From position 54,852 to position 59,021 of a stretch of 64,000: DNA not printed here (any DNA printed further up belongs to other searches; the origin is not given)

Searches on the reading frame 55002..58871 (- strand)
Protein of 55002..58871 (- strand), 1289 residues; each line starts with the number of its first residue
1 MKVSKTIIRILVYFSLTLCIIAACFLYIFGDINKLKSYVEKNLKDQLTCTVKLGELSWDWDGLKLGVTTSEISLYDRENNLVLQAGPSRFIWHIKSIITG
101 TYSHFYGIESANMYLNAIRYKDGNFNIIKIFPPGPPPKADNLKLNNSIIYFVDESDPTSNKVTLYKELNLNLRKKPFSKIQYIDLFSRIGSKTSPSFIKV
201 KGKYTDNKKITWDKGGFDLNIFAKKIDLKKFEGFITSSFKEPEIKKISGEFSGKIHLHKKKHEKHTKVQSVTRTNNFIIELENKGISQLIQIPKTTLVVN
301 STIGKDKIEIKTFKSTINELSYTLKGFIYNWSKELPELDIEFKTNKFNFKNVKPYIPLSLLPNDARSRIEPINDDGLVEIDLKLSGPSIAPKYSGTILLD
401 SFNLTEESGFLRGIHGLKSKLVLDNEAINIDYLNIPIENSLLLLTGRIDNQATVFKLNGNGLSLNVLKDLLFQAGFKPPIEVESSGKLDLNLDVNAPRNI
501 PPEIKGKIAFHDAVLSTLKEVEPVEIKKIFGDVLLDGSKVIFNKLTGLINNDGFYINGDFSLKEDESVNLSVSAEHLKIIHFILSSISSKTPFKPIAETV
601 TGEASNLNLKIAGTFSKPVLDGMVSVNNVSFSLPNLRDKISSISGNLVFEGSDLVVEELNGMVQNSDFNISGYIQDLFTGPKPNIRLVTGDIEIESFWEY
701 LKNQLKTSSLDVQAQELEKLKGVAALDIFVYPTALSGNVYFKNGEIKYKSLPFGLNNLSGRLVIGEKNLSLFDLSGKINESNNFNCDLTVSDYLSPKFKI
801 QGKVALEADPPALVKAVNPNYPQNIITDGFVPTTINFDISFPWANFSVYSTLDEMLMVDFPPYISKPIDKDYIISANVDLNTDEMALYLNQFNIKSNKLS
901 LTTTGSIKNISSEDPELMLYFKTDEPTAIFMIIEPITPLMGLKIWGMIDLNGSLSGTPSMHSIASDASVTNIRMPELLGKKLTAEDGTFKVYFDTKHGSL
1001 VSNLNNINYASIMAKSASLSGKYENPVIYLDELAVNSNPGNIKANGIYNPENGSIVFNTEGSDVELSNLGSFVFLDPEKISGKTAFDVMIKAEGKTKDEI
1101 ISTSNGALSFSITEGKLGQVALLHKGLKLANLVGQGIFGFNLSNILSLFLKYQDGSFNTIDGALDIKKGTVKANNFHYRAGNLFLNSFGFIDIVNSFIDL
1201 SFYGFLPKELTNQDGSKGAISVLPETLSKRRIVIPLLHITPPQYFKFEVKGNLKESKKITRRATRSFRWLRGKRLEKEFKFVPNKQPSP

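Call 62: search_protein_families(library=pfam, proteins=[window:55002-58871:-], max_evalue=0.0001)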
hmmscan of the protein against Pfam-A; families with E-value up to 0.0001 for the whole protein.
window:55002-58871:- (1289 aa): 3 families
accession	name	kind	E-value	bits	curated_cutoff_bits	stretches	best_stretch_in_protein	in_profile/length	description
PF13116.12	YhdP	-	9.2e-21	73.9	46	1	1-430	1-406/1224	YhdP protein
PF05359.17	DUF748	-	9.8e-09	34.2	50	1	4-316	11-313/1037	Domain of Unknown Function (DUF748)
PF05170.20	AsmA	-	1.9e-05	24.2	29.8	1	998-1175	438-606/607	AsmA family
